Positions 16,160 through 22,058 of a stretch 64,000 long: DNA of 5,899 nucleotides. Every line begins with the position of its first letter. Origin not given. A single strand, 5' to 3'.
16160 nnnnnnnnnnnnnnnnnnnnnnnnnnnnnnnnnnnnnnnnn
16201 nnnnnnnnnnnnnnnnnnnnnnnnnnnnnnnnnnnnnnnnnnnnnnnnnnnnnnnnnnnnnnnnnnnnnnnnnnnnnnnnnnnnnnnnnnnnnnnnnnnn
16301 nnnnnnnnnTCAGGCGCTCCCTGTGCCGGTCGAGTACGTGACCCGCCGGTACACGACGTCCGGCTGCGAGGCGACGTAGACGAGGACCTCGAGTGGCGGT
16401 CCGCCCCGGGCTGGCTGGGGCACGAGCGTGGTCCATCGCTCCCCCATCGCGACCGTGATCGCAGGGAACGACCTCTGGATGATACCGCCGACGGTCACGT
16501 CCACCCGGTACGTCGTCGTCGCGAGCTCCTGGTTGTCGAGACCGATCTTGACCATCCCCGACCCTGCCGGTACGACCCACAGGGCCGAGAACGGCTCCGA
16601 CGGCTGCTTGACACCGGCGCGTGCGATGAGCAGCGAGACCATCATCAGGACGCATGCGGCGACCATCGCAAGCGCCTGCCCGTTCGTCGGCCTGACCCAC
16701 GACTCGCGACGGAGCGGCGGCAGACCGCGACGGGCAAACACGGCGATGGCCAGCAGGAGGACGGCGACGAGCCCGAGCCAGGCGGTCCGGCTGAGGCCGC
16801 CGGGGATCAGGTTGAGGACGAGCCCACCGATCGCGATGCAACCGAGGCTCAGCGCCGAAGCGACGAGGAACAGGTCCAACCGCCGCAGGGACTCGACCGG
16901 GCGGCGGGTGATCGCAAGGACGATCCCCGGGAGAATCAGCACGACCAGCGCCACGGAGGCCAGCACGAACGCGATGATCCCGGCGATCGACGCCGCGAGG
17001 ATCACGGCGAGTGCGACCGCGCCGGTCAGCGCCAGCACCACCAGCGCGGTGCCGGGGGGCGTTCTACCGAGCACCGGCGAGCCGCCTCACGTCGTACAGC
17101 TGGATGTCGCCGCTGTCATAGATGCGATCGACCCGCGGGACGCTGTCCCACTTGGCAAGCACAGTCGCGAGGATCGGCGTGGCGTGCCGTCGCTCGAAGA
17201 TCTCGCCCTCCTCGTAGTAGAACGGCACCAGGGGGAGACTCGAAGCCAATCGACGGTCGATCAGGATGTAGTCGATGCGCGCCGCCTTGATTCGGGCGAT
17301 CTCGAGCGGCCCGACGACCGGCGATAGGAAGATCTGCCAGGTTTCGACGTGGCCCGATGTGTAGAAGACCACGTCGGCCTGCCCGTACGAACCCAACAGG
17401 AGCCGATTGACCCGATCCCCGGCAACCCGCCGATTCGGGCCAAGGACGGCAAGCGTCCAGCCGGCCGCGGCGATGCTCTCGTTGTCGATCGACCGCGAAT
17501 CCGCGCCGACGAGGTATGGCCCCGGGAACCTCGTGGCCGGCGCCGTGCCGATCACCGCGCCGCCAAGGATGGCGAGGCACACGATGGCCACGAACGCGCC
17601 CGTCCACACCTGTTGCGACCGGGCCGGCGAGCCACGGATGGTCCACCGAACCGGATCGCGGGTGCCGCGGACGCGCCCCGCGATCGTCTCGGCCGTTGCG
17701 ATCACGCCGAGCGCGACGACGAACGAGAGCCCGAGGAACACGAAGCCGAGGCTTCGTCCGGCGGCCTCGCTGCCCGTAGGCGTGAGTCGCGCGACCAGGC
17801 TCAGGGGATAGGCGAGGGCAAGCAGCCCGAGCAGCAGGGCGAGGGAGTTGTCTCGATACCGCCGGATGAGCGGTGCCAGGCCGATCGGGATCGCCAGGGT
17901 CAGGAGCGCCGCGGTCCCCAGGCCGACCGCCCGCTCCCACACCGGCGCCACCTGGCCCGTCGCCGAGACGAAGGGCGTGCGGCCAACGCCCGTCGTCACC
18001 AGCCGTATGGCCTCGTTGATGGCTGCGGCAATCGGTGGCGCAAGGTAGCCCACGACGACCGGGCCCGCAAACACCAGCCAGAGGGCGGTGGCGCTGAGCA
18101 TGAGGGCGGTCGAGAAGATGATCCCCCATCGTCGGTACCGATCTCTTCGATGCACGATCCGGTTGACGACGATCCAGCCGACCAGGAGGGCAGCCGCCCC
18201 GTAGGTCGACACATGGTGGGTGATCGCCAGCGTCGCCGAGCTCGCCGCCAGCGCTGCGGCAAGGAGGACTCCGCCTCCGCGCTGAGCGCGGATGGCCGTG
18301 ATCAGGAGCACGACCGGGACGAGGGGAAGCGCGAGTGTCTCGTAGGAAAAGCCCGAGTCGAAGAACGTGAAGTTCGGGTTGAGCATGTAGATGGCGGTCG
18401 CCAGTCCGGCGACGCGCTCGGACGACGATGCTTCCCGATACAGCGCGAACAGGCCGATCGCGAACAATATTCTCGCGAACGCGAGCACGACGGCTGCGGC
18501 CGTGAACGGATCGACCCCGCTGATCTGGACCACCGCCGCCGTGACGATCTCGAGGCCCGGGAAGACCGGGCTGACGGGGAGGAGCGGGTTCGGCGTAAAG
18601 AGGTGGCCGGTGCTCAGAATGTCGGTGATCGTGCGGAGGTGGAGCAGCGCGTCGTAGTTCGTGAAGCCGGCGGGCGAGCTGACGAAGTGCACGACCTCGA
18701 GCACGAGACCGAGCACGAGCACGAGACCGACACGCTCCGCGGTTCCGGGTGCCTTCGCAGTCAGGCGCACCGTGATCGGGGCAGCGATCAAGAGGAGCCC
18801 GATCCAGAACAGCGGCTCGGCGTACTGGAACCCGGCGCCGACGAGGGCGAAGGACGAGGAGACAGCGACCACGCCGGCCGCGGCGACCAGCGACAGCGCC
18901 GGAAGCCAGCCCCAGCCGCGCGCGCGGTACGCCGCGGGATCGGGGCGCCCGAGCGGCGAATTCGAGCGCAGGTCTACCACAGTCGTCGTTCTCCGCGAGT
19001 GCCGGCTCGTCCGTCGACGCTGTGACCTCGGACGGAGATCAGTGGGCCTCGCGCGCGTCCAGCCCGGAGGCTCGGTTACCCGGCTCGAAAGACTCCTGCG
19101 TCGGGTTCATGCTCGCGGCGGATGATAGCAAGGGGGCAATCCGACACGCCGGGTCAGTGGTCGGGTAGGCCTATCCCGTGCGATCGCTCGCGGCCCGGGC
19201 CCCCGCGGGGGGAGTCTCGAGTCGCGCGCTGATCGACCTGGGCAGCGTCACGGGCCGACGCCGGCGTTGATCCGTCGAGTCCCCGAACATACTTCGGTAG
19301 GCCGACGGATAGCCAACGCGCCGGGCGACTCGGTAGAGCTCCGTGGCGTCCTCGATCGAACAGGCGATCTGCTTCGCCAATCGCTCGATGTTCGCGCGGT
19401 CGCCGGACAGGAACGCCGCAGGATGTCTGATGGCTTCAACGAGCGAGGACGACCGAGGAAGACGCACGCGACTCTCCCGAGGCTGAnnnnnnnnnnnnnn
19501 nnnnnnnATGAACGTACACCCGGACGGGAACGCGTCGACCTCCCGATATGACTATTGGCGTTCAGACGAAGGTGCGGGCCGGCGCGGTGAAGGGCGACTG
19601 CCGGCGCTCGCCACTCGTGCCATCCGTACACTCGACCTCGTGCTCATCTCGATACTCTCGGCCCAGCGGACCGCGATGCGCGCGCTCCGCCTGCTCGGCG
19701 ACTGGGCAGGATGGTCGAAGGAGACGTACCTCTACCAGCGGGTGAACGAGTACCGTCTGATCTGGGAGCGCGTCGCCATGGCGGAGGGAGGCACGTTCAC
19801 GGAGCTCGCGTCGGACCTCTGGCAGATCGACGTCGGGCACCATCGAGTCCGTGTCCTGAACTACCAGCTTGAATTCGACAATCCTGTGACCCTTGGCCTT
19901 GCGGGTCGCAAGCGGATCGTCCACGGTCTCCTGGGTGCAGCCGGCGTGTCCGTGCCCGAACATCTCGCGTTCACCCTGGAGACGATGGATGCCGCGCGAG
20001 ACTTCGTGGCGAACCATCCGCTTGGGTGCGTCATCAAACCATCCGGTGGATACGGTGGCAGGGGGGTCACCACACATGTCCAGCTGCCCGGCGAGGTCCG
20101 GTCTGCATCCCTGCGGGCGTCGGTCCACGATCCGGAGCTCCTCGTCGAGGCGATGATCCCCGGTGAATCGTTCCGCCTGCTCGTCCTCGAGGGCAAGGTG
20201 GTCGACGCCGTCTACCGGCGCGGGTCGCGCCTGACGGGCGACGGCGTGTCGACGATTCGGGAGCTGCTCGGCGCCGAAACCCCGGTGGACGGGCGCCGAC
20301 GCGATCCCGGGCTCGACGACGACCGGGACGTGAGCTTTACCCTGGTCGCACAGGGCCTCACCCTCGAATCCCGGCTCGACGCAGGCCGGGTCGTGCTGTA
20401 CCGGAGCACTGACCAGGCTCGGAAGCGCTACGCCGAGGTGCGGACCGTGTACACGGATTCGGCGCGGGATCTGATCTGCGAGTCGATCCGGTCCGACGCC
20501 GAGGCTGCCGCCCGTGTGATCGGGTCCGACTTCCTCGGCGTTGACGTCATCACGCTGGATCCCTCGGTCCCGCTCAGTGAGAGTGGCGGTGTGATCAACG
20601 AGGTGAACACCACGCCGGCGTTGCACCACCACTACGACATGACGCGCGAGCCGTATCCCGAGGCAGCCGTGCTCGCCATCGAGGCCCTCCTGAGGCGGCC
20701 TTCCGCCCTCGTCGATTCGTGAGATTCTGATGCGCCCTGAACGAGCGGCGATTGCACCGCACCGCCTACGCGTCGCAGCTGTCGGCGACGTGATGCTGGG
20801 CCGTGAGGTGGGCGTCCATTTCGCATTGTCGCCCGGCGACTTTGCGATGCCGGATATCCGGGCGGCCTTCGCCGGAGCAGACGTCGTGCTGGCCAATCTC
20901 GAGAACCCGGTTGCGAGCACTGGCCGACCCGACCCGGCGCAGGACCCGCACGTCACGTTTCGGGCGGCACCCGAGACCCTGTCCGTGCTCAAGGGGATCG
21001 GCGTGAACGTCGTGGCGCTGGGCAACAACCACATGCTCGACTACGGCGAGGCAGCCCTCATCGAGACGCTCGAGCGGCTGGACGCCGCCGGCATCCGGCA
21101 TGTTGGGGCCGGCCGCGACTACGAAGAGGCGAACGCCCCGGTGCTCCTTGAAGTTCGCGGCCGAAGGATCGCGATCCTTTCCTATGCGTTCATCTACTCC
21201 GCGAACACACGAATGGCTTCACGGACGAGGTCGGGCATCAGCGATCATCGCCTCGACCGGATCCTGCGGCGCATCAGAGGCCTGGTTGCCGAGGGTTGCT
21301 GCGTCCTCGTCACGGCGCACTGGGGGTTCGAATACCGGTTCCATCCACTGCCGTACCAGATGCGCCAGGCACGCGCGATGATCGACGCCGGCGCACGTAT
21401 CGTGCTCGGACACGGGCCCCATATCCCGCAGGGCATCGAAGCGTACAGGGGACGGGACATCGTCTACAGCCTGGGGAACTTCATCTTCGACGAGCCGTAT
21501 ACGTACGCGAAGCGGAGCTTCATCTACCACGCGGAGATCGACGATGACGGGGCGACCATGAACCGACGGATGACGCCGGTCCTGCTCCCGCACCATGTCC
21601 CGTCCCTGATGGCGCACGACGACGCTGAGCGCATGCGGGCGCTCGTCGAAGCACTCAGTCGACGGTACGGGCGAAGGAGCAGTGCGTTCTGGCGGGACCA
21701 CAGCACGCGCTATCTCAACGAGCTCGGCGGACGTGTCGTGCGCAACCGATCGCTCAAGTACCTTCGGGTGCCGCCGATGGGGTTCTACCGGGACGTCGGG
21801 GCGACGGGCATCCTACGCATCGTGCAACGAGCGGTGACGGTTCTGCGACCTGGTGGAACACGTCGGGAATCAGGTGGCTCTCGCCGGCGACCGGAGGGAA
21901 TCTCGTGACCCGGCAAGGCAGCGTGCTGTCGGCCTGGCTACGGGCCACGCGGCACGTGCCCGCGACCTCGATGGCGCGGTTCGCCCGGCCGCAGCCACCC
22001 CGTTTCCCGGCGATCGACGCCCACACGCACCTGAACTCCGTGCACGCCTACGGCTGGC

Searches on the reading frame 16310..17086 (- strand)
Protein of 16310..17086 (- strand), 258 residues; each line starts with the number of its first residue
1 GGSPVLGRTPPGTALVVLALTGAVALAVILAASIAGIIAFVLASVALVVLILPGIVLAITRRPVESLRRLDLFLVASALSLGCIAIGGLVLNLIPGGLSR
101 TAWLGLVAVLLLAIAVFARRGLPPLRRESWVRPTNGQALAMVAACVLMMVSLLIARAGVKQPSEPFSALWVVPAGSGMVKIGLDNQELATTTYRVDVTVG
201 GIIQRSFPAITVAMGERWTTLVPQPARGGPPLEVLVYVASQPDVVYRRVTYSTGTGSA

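Call 54: search_protein_families(library=pfam, proteins=[window:16310-17086:-], max_evalue=0.0001)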
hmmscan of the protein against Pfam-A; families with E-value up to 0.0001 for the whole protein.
window:16310-17086:- (258 aa): 1 family
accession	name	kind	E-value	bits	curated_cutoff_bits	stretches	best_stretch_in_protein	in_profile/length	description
PF20176.3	DUF6541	-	7.6e-06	24.9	29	1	47-165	1-119/646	Family of unknown function (DUF6541)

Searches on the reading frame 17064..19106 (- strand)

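Call 54: search_protein_families(library=pfam, proteins=[window:17064-19106:-], max_evalue=0.0001)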
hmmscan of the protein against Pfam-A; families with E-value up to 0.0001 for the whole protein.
window:17064-19106:- (680 aa): 1 family
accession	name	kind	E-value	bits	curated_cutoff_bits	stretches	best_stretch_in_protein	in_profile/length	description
PF20176.3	DUF6541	-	2.3e-05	23.3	29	1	64-567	47-546/646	Family of unknown function (DUF6541)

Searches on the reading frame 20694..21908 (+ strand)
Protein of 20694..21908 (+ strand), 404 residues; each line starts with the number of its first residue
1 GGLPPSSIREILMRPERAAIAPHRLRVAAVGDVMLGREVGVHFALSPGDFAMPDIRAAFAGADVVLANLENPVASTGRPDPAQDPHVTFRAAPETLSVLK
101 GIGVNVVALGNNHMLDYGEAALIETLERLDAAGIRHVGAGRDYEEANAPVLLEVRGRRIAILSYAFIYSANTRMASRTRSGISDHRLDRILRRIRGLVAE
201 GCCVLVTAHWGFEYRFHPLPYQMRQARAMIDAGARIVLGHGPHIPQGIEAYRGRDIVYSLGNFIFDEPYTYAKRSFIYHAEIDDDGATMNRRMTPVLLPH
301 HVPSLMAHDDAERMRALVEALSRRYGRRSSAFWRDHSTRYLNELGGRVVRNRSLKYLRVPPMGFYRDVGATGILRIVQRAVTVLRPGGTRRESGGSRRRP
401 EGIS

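Call 54: search_protein_families(library=pfam, proteins=[window:20694-21908:+], max_evalue=0.0001)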
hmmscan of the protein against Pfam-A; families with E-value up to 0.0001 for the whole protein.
window:20694-21908:+ (404 aa): 1 family
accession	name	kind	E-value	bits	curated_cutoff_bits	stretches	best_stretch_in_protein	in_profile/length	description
PF09587.15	PGA_cap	-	1.2e-67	228.5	27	1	27-266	2-254/255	Bacterial capsule synthesis protein PGA_cap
